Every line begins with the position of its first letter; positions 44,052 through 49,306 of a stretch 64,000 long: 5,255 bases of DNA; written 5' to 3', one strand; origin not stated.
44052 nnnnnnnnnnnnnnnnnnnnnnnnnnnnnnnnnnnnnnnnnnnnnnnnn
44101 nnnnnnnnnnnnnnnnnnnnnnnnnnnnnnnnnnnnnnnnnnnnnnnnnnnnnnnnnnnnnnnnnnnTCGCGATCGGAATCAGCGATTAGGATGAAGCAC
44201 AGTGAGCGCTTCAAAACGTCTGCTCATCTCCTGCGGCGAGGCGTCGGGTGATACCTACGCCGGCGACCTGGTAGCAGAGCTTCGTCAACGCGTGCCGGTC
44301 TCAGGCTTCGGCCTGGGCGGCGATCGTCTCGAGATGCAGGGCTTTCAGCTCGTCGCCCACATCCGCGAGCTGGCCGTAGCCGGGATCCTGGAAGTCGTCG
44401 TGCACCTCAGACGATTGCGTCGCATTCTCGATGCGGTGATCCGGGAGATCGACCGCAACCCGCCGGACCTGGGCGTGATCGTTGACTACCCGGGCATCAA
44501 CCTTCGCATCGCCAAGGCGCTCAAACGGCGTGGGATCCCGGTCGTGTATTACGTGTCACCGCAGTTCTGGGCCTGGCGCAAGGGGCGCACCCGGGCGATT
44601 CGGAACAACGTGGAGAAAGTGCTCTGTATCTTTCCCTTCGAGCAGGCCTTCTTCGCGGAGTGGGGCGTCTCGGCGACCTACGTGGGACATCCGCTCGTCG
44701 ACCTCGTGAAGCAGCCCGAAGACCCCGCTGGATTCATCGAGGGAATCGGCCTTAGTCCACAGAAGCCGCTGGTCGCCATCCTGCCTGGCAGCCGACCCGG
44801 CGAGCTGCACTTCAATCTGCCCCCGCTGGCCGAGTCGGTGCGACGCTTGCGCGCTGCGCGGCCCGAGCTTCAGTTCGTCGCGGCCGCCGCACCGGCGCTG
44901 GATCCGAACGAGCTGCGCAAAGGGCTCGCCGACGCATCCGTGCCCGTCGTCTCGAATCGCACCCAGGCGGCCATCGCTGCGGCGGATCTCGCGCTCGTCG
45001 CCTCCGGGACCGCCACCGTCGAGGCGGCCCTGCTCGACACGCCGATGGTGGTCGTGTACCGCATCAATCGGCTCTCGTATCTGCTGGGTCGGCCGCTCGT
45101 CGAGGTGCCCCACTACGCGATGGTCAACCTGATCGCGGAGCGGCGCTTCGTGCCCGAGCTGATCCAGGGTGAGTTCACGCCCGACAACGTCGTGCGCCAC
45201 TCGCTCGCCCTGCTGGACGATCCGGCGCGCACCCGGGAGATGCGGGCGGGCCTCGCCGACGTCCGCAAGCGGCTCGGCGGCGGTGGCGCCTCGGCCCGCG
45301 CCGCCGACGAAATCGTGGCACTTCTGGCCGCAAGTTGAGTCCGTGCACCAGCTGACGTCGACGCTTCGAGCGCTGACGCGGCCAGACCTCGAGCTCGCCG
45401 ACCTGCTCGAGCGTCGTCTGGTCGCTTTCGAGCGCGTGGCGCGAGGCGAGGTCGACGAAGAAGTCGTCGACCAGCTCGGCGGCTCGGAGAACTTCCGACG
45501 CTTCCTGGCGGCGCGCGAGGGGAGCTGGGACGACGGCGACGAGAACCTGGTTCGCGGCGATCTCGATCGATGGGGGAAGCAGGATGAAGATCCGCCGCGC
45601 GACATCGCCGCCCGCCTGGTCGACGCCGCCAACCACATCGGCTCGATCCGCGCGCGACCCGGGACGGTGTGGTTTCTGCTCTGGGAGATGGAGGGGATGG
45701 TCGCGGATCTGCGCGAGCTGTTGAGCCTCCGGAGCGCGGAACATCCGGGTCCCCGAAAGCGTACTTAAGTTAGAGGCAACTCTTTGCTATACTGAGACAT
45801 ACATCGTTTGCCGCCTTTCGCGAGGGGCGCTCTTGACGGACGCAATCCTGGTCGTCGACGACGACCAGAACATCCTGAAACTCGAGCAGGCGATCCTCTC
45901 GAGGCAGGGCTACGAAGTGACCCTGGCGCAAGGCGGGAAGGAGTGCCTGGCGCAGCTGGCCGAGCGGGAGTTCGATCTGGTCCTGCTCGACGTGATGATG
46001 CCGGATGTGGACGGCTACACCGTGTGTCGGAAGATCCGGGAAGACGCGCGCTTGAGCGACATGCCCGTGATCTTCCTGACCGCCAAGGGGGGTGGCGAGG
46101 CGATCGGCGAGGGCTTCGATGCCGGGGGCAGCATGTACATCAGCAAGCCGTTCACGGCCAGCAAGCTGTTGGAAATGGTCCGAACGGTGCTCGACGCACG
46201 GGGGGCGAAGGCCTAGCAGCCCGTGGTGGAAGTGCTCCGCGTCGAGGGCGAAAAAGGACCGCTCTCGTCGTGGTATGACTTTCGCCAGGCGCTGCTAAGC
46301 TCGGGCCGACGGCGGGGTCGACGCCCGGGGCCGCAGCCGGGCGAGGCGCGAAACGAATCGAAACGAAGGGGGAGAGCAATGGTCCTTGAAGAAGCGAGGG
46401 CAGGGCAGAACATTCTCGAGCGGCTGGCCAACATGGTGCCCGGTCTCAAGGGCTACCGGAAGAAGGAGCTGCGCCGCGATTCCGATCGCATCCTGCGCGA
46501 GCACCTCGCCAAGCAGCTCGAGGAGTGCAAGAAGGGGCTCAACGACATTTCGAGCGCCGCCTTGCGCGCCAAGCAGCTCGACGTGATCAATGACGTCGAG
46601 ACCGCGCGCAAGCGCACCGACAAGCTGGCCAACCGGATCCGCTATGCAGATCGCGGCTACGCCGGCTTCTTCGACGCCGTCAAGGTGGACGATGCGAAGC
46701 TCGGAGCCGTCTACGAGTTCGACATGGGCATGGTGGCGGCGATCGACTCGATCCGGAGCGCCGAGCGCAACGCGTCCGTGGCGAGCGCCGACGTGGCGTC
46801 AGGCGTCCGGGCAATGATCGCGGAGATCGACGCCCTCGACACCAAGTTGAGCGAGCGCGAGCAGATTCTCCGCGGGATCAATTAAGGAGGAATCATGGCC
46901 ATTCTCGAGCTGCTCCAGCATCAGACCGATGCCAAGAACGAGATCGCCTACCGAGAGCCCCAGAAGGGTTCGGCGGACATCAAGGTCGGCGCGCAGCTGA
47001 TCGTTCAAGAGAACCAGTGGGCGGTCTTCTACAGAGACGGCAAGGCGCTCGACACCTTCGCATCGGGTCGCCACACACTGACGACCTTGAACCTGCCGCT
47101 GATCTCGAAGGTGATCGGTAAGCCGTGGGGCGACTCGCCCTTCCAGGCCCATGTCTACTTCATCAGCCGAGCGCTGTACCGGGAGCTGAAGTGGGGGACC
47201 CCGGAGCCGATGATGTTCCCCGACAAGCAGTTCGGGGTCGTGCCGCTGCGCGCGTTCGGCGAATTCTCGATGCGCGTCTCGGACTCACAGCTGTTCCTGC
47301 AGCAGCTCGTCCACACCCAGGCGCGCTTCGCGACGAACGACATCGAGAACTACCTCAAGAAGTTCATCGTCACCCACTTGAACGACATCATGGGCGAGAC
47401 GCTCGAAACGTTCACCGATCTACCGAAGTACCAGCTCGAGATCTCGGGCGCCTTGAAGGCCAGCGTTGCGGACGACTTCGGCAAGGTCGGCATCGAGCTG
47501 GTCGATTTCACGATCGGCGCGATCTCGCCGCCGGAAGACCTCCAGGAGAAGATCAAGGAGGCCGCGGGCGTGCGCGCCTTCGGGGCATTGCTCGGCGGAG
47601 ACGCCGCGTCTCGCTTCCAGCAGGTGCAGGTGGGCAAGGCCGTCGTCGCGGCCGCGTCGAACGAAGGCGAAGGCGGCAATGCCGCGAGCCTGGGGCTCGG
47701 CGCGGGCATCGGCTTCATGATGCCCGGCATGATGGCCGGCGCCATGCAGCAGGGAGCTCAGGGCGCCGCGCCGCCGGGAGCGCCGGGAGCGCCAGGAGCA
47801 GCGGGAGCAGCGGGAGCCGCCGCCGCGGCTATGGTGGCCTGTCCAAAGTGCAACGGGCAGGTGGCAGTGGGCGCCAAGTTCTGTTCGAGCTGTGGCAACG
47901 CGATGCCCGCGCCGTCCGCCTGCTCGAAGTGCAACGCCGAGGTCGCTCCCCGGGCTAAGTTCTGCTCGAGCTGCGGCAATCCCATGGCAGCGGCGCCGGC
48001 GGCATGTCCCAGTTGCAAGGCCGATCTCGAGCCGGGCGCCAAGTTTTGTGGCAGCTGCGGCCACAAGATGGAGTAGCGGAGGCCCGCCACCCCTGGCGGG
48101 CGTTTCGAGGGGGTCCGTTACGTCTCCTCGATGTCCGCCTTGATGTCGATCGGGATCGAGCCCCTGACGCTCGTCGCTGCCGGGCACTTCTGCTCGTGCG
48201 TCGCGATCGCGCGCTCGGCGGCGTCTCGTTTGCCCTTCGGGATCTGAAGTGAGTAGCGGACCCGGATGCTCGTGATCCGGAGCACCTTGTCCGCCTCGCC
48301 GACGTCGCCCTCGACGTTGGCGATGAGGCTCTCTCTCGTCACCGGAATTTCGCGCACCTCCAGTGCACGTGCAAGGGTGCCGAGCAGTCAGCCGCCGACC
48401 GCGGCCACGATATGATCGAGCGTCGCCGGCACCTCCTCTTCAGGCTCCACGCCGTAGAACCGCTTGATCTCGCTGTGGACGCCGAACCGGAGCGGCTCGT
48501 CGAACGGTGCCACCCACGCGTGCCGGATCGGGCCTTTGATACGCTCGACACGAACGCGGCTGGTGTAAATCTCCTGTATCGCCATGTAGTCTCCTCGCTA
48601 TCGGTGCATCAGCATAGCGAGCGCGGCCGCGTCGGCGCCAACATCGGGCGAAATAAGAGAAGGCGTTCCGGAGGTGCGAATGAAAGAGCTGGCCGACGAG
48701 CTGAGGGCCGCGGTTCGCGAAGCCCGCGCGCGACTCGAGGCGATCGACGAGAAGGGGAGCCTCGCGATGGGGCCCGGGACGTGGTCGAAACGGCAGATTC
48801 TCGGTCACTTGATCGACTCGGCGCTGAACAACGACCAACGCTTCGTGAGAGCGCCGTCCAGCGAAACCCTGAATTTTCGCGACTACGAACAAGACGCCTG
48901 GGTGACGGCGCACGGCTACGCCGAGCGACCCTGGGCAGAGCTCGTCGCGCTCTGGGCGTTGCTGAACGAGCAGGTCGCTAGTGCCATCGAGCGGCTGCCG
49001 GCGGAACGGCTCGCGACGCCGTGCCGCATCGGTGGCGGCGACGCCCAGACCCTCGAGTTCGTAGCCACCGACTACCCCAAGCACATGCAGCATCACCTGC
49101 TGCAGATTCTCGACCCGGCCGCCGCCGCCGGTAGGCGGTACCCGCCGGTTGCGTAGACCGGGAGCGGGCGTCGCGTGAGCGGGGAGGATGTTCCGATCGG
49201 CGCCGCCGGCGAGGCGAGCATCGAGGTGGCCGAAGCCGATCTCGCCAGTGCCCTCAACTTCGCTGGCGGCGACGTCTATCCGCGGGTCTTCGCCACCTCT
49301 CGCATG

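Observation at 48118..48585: OsmC/Ohr-like gene with in-frame UGA replacing the peroxidatic Cys: second candidate selenoprotein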

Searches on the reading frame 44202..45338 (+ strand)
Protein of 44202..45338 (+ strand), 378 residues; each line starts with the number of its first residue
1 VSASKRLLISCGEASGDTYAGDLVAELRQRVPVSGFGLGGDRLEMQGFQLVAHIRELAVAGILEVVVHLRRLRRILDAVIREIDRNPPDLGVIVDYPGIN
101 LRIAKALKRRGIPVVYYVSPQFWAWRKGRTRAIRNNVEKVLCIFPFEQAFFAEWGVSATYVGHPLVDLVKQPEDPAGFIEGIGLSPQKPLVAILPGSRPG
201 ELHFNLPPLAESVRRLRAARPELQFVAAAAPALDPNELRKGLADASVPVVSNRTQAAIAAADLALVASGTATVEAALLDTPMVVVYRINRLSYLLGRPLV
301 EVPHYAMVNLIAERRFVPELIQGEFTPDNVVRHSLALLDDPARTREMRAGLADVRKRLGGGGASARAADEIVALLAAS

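Call 50: search_protein_families(library=pfam, proteins=[window:44202-45338:+], max_evalue=0.001)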
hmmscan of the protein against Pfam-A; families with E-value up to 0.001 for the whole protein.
window:44202-45338:+ (378 aa): 1 family
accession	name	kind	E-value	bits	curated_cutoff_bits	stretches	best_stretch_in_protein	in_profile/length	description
PF02684.21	LpxB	-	2.6e-89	300.2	22.6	1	8-346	2-347/374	Lipid-A-disaccharide synthetase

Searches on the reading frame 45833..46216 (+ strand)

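Call 50: search_protein_families(library=pfam, proteins=[window:45833-46216:+], max_evalue=0.001)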
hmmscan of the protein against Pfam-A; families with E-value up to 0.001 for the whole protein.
window:45833-46216:+ (127 aa): 2 families
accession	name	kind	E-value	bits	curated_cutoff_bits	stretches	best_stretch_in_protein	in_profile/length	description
PF00072.30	Response_reg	-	2.1e-30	105.6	30.2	1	5-117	1-111/111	Response regulator receiver domain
PF23198.2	PDE8A_N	-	0.00059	20.2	29.6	1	20-80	28-89/147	PDE8A-like, N-terminal domain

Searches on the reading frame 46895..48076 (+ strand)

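Call 50: search_protein_families(library=pfam, proteins=[window:46895-48076:+], max_evalue=0.001)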
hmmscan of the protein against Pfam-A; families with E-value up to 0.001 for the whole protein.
window:46895-48076:+ (393 aa): 8 families
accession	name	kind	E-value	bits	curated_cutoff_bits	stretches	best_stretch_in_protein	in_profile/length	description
PF13421.11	Band_7_1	-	1.6e-54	185.2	24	1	26-224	8-207/211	SPFH domain-Band 7 family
PF12773.13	DZR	-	6.7e-20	71.4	27.3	2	343-389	1-45/45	Double zinc ribbon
PF13240.11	Zn_Ribbon_1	-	1.5e-14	53.6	25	2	343-363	2-22/23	zinc-ribbon domain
PF13248.11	Zn_ribbon_3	-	1.2e-13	50.4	27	2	370-392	4-26/26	zinc-ribbon domain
PF01145.31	Band_7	-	2.5e-12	47.7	23.6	1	36-222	2-157/176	SPFH domain / Band 7 family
PF18912.6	DZR_2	-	4.8e-06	26.7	27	0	356-392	9-46/56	Double zinc ribbon domain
PF17032.10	Zn_ribbon_15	-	1e-05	26.6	28.9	0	369-389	53-73/73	zinc-ribbon family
PF24460.1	DUF7575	-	1.6e-05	24.6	28.5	0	368-391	3-26/28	Domain of unknown function (DUF7575)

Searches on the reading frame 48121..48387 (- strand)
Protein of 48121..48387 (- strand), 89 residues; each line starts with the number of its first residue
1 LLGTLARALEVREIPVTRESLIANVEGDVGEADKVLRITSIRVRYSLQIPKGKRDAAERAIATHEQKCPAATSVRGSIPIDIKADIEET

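Call 17: find_related_loci(query=A2, collection=genome_contigs, flank=3000)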
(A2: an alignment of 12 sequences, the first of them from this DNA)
Query A2 (89 aa) in genome_contigs; peptide patterns used: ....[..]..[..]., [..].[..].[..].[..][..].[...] (x = any residue, [..] = any of these).
244 stretches matched a pattern; 113 encode a relative of the query (tblastn E <= 1e-3); the best 80 are kept; 80 distinct loci.
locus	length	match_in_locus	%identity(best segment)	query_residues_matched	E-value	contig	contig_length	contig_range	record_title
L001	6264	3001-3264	72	1-88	6e-36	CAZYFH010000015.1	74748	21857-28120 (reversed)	MAG TPA_asm: uncultured Vicinamibacteraceae bacterium isolate SRP092902_co1_105 genome assembly, contig: NODE_276_length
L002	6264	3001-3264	70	1-88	4e-35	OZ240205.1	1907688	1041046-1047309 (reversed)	MAG: Vicinamibacterales bacterium isolate e7e54c47-8cb3-4bb4-a26e-21fc1c968279 genome assembly, chromosome: 1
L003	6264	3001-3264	69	1-88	8e-35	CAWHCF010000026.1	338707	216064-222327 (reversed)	MAG: uncultured Acidobacteriota bacterium isolate MFD00962.bin.2.24 genome assembly, contig: contig_52741, whole genome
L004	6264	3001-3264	68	1-88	2e-34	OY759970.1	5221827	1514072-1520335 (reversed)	MAG: Vicinamibacterales bacterium isolate d8048395-9ec3-4be5-9403-ce9d0d334964 genome assembly, chromosome: 1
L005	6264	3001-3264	68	1-88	7e-34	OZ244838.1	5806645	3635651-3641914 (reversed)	MAG: Vicinamibacterales bacterium isolate 9acdbeb3-a231-4dbc-ad07-da4441d3703d genome assembly, chromosome: 1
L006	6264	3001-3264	68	1-88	9e-34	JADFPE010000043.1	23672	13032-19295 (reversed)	MAG: Acidobacteria bacterium isolate B71T1B8 B71T1B8_NODE3445, whole genome shotgun sequence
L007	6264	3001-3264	68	1-88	1e-33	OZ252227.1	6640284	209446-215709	MAG: Vicinamibacterales bacterium isolate cd9bc89c-c98a-4b3d-bcbe-5a790f0e95a9 genome assembly, chromosome: 1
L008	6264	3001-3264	68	1-88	9e-34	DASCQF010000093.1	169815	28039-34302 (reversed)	MAG TPA_asm: Vicinamibacterales bacterium isolate Fu_MAG_63 c_000000641072, whole genome shotgun sequence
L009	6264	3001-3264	67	1-88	2e-33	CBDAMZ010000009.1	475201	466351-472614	MAG: Vicinamibacterales bacterium isolate 2eb83eea-045d-4dfb-8f35-bdf37866d8fb genome assembly, contig: contig_9, whole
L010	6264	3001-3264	67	1-88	2e-33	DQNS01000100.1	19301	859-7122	MAG TPA_asm: Acidobacteria bacterium isolate SZUA-1123 k95_774634, whole genome shotgun sequence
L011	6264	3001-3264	67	1-88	1e-32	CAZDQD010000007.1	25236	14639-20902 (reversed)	MAG TPA_asm: uncultured Vicinamibacteraceae bacterium isolate SRP092796_co1_517 genome assembly, contig: k141_7610834, w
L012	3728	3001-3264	67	1-88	1e-32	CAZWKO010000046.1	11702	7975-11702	MAG TPA_asm: uncultured Vicinamibacteraceae bacterium isolate SRP077602_co4_670 genome assembly, contig: NODE_10116_leng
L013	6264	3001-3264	61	1-88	4e-32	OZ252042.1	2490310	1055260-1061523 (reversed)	MAG: Vicinamibacterales bacterium isolate b9647b32-f442-4127-8d5a-5878b2b4265b genome assembly, chromosome: 1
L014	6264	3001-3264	64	1-88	2e-32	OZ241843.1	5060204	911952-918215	MAG: Vicinamibacterales bacterium isolate d728d8a6-ce75-4a6f-b799-faf650d2db42 genome assembly, chromosome: 1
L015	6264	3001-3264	66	1-88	4e-32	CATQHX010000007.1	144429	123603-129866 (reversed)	MAG: Vicinamibacterales bacterium isolate b531ce64-1057-46bd-a004-e227214a256a genome assembly, contig: contig_7, whole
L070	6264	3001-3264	51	1-88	3e-25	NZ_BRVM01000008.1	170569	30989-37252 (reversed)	Cytobacillus sp. NCCP-133 Sequence08, whole genome shotgun sequence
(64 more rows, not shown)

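Call 89: search_protein_families(library=pfam, proteins=[L001:3301-4782:+, L001:1963-2649:-, L005:582-1046:+, L001:4982-6262:+], max_evalue=0.001)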
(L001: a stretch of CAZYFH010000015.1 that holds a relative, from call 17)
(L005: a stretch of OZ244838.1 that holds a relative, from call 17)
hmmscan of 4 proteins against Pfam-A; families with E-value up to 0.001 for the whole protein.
L001:3301-4782:+ (493 aa): 4 families
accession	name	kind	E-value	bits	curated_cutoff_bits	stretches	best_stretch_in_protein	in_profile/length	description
PF03190.21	Thioredox_DsbH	-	6.7e-25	88.4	27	1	2-129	17-158/163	Protein of unknown function, DUF255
PF13899.12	Thioredoxin_7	-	1.4e-10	41.6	27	1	6-88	1-83/83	Thioredoxin-like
PF13098.12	Thioredoxin_2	-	0.00035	21.3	27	1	19-108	2-104/104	Thioredoxin-like domain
PF03663.20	Glyco_hydro_76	-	0.00086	19.3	25.9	0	378-461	103-182/366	Glycosyl hydrolase family 76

L001:1963-2649:- (228 aa): 2 families
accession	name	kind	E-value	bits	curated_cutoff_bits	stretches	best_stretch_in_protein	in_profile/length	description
PF04273.18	BLH_phosphatase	-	7.9e-13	49.1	26.1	1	95-190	8-106/110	Beta-lactamase hydrolase-like protein, phosphatase-like domain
PF22741.1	PTP-NADK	-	5.2e-10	39.4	27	1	101-207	35-146/163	DSP-PTPase phosphatase fused to NAD+ Kinase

L005:582-1046:+ (154 aa): 1 family
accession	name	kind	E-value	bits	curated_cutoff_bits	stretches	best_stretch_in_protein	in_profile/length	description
PF00300.27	His_Phos_1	-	3e-05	24.2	21.7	1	22-66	23-65/194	Histidine phosphatase superfamily (branch 1)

L001:4982-6262:+ (427 aa): 3 families
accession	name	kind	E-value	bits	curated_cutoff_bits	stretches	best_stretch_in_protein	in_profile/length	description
PF00456.26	Transketolase_N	-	3.2e-48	164.9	22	1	14-262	4-264/334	Transketolase, thiamine diphosphate binding domain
PF02779.29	Transket_pyr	-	9.2e-30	104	27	1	316-427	3-120/174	Transketolase, pyrimidine binding domain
PF00676.26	E1_dh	-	3.9e-09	36.3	22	1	124-237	105-220/300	Dehydrogenase E1 component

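Call 90: search_protein_families(library=pfam, proteins=[L070:16-1287:+, L070:1303-2445:+, L070:2461-2733:+, L070:3306-4322:-, L070:5002-6207:+], max_evalue=0.001)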
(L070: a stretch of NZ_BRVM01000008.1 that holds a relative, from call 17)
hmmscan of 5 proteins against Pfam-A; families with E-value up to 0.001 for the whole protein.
L070:16-1287:+ (423 aa): 3 families
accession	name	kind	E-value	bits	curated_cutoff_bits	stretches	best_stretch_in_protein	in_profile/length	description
PF02447.22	GntP_permease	-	4.9e-24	85.3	22.5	1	11-244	8-247/440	GntP family permease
PF13726.12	Na_H_antiport_2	-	1.2e-16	61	29.8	2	224-310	3-84/87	Na+-H+ antiporter family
PF03600.22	CitMHS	-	7.2e-11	42.2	31.9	1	18-349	2-319/336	Citrate transporter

L070:1303-2445:+ (380 aa): 1 family
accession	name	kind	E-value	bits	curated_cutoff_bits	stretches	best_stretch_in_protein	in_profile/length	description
PF02595.20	Gly_kinase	-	7.3e-160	532.4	23.3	1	4-374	1-371/372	Glycerate kinase family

L070:2461-2733:+ (90 aa): 0 families

L070:3306-4322:- (338 aa): 2 families
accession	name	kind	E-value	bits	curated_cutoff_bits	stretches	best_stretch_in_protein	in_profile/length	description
PF07854.18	DUF1646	-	3.5e-113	379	21.4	1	3-336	2-345/347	Protein of unknown function (DUF1646)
PF03600.22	CitMHS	-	0.00034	20.3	31.9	0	76-240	63-223/336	Citrate transporter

L070:5002-6207:+ (401 aa): 2 families
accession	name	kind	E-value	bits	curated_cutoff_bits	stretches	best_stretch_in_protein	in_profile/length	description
PF07690.21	MFS_1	-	3.2e-50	171.4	33.4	2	19-331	1-325/347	Major Facilitator Superfamily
PF00083.30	Sugar_tr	-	1.3e-07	31.3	22.3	1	50-187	47-190/452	Sugar (and other) transporter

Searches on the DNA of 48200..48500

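Call 10: search_rna_families(source=window, start=48200, end=48500, threshold=evalue, max_evalue=10, show_alignments=3)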
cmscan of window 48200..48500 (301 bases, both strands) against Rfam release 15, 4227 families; matches with E-value up to 10: 2.
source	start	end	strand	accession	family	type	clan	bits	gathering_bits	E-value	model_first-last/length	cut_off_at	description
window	48200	48234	+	RF03196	mir-6790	Gene; miRNA;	-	15.3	78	2.4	29-63/63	5'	mir-6790 microRNA precursor family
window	48428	48446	+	RF00192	BLV_package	Cis-reg;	-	11.2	70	5.8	34-52/55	no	Bovine leukaemia virus RNA packaging signal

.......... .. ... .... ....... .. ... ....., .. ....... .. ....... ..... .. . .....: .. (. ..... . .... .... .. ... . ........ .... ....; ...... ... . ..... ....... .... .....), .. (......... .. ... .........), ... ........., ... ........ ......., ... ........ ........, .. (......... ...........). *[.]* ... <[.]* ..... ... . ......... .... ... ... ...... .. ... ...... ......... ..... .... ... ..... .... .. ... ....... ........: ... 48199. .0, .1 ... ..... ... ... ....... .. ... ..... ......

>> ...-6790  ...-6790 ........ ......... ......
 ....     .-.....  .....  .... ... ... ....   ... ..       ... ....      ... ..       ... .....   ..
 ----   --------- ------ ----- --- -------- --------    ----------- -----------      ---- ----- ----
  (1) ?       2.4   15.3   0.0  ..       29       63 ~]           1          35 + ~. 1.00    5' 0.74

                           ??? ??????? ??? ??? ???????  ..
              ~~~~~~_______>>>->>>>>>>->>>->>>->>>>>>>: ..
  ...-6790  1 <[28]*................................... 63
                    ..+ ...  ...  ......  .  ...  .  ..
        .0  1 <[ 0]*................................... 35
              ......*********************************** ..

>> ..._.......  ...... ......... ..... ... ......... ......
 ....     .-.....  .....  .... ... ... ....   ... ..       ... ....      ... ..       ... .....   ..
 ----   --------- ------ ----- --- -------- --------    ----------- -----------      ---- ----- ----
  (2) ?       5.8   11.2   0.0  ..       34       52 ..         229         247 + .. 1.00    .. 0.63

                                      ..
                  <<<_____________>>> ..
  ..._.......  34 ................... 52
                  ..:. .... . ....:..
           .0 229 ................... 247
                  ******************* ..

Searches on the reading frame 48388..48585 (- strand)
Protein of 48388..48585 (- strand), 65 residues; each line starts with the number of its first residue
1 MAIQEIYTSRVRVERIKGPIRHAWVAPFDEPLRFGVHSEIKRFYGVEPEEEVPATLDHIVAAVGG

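Call 84: find_encoding_contigs(protein=window:48388-48585:-, flank=10000, max_places=3)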
Protein window:48388-48585:- (65 aa): no gene with exactly this product is on record in the collection.

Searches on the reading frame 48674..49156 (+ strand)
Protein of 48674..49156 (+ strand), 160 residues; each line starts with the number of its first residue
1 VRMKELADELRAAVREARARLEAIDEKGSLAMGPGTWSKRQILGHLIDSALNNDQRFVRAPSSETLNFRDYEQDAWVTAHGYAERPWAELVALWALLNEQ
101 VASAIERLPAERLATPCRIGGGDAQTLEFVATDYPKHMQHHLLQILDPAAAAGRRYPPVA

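Call 50: search_protein_families(library=pfam, proteins=[window:48674-49156:+], max_evalue=0.001)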
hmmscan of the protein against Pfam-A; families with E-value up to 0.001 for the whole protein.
window:48674-49156:+ (160 aa): 1 family
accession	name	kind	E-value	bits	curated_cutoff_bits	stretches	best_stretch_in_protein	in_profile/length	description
PF12867.12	DinB_2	-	1.3e-10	42.3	24.8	1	10-145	2-128/128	DinB superfamily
